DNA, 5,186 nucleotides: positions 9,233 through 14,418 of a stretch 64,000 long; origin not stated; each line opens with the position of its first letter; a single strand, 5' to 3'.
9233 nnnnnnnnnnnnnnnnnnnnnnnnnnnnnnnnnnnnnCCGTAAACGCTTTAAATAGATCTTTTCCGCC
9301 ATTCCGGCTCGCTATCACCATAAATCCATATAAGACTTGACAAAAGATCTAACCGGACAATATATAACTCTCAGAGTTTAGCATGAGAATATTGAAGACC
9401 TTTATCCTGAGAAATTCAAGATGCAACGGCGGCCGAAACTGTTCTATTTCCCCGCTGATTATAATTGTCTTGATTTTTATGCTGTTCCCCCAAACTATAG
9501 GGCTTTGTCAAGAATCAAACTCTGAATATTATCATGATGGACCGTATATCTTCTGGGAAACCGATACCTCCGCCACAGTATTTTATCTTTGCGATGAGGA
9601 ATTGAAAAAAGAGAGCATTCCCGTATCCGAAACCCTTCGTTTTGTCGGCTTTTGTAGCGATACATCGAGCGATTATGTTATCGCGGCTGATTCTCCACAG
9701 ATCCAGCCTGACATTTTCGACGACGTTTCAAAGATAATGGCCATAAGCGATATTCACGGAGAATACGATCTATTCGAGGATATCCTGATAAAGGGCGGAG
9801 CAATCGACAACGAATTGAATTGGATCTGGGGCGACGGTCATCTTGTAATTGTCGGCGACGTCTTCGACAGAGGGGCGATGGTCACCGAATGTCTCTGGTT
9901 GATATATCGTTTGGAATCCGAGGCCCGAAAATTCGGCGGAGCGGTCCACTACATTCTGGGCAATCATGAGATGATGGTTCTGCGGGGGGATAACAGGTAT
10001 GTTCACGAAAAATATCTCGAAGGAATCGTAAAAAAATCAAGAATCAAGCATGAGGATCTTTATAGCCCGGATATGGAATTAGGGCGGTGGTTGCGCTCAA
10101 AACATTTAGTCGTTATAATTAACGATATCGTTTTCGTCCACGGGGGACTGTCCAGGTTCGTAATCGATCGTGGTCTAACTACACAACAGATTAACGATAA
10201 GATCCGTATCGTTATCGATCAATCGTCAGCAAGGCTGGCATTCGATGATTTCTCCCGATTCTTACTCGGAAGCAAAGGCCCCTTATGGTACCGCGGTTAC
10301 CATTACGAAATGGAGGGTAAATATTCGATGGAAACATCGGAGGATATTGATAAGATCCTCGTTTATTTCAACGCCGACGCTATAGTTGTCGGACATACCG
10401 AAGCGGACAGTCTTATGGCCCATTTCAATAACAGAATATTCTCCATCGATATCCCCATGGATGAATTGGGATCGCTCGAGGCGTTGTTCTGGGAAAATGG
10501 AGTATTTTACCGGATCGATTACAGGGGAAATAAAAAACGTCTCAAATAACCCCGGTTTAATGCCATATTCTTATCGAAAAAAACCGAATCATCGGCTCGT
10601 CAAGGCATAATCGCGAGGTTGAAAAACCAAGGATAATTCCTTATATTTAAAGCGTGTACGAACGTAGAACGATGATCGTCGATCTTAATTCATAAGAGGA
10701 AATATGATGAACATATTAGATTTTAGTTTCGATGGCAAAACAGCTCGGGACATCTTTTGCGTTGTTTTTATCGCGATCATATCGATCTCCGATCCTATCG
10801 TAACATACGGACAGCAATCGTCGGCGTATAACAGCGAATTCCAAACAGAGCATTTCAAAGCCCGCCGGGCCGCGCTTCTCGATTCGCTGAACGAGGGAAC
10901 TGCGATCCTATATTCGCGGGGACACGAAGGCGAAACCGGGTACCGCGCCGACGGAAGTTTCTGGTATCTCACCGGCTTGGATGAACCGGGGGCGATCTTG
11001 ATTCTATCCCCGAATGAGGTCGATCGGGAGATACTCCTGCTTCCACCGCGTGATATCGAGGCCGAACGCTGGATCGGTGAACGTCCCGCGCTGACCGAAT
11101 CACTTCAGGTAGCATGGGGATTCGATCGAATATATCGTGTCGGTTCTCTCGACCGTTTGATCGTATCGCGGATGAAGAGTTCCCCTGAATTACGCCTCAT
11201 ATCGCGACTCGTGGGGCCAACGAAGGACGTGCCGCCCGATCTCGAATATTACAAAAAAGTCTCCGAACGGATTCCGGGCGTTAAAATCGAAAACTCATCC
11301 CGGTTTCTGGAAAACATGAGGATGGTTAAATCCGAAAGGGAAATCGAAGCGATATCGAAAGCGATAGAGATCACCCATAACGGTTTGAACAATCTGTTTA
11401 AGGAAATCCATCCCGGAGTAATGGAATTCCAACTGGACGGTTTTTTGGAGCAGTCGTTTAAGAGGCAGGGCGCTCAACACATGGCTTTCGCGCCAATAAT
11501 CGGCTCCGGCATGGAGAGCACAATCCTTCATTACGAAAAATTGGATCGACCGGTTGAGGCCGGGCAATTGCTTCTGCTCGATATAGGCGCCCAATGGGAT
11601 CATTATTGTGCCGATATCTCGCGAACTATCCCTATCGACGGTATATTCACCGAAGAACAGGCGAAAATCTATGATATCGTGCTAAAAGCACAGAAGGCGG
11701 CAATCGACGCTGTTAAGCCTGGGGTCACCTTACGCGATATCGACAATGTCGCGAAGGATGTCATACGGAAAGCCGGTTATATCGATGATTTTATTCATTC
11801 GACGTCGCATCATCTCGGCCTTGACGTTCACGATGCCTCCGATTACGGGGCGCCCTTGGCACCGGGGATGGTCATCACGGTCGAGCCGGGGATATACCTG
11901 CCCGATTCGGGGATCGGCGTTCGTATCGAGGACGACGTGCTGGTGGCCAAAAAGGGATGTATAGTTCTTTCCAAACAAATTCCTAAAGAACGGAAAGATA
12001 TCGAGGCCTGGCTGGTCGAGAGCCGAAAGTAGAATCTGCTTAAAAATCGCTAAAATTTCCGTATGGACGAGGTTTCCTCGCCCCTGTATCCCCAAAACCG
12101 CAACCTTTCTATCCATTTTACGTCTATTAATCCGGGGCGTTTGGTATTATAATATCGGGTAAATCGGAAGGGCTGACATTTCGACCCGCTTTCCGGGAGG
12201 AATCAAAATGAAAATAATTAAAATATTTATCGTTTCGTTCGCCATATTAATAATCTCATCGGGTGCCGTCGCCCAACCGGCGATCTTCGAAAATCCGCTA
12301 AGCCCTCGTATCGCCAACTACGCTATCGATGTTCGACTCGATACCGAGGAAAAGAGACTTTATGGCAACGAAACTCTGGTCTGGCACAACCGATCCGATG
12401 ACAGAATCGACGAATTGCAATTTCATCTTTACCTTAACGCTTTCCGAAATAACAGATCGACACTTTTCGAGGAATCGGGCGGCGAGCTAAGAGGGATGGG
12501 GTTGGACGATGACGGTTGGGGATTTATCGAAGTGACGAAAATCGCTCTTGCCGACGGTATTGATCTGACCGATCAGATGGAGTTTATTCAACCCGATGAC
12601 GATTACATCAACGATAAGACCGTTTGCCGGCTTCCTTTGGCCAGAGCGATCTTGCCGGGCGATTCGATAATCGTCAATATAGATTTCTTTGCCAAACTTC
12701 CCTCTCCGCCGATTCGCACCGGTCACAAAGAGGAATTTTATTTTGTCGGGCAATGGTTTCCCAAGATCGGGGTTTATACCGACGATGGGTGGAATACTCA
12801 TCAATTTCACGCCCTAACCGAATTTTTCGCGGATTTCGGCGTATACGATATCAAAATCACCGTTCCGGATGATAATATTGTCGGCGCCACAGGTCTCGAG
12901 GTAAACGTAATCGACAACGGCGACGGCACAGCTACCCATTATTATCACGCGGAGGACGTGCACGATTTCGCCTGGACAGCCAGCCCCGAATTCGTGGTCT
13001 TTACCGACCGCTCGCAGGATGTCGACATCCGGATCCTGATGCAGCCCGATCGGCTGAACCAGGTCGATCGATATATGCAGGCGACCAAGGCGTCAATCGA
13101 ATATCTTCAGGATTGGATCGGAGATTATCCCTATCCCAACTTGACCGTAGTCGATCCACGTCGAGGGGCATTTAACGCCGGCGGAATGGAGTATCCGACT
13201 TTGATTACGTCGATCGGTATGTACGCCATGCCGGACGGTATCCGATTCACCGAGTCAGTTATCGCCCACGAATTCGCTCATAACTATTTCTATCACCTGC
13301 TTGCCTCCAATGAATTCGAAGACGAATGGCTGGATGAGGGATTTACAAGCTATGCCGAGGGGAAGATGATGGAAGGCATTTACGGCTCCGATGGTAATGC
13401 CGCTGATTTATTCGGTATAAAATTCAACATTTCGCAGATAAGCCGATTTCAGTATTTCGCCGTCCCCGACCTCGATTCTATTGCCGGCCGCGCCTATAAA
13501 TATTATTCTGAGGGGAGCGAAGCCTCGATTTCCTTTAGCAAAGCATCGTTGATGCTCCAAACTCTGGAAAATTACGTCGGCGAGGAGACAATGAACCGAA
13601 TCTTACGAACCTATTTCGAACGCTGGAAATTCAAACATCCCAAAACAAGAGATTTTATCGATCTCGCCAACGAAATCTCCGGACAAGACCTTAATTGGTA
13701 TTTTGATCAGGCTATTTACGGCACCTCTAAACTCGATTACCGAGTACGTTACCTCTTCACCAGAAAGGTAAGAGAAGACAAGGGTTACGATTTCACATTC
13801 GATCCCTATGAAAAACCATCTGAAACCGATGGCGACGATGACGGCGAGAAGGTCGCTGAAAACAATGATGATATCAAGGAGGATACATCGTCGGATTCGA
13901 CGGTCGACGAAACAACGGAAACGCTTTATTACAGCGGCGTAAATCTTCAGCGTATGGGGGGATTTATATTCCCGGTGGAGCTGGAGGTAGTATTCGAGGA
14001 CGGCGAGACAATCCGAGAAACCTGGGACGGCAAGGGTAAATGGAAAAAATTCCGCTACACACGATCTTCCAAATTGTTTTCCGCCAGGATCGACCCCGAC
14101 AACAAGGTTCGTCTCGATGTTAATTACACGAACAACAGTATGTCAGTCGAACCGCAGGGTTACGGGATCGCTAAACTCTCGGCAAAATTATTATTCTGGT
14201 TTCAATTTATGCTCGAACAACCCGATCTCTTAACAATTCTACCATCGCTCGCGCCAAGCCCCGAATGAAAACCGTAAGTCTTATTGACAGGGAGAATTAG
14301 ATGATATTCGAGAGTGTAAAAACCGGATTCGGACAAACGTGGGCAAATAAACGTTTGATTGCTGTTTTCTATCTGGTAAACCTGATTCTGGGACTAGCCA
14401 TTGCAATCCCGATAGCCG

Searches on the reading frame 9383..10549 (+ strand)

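Call 37: search_protein_families(library=pfam, proteins=[window:9383-10549:+], max_evalue=0.00001)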
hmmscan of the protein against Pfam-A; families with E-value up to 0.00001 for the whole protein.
window:9383-10549:+ (388 aa): 1 family
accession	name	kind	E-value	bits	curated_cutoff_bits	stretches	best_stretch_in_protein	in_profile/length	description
PF00149.33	Metallophos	-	9e-16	59.3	21.5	1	117-339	2-188/191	Calcineurin-like phosphoesterase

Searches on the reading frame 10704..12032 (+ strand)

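Call 37: search_protein_families(library=pfam, proteins=[window:10704-12032:+], max_evalue=0.00001)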
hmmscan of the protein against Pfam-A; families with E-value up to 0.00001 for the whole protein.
window:10704-12032:+ (442 aa): 2 families
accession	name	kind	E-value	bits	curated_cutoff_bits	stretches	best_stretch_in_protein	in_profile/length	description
PF00557.29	Peptidase_M24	-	3.7e-65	220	23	1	215-415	1-207/208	Metallopeptidase family M24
PF05195.22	AMP_N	-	4.6e-17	62.3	24.6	1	51-160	1-117/121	Aminopeptidase P, N-terminal domain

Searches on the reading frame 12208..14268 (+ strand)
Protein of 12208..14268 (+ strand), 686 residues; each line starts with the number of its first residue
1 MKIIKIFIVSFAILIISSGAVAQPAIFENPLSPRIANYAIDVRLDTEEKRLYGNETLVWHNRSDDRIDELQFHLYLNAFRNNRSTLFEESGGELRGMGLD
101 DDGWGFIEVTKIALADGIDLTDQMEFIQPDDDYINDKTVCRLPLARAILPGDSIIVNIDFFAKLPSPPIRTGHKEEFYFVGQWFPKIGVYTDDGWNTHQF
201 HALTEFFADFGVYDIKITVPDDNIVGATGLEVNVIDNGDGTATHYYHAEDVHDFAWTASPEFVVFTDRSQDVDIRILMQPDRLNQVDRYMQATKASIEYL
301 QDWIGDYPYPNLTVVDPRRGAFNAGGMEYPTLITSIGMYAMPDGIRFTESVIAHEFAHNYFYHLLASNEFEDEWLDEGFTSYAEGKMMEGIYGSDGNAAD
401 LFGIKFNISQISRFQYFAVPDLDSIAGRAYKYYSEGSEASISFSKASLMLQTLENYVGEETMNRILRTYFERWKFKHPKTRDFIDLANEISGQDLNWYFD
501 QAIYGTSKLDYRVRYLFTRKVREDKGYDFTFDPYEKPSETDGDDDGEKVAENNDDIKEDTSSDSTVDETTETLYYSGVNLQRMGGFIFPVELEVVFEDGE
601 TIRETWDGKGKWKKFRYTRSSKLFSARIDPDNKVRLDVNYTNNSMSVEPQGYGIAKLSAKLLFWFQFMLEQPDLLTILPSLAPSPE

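Call 37: search_protein_families(library=pfam, proteins=[window:12208-14268:+], max_evalue=0.00001)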
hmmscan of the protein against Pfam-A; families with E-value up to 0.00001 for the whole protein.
window:12208-14268:+ (686 aa): 1 family
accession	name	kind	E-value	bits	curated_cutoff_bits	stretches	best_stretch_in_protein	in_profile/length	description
PF01433.26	Peptidase_M1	-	1.4e-22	80.8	27.7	1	290-500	3-216/218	Peptidase family M1 domain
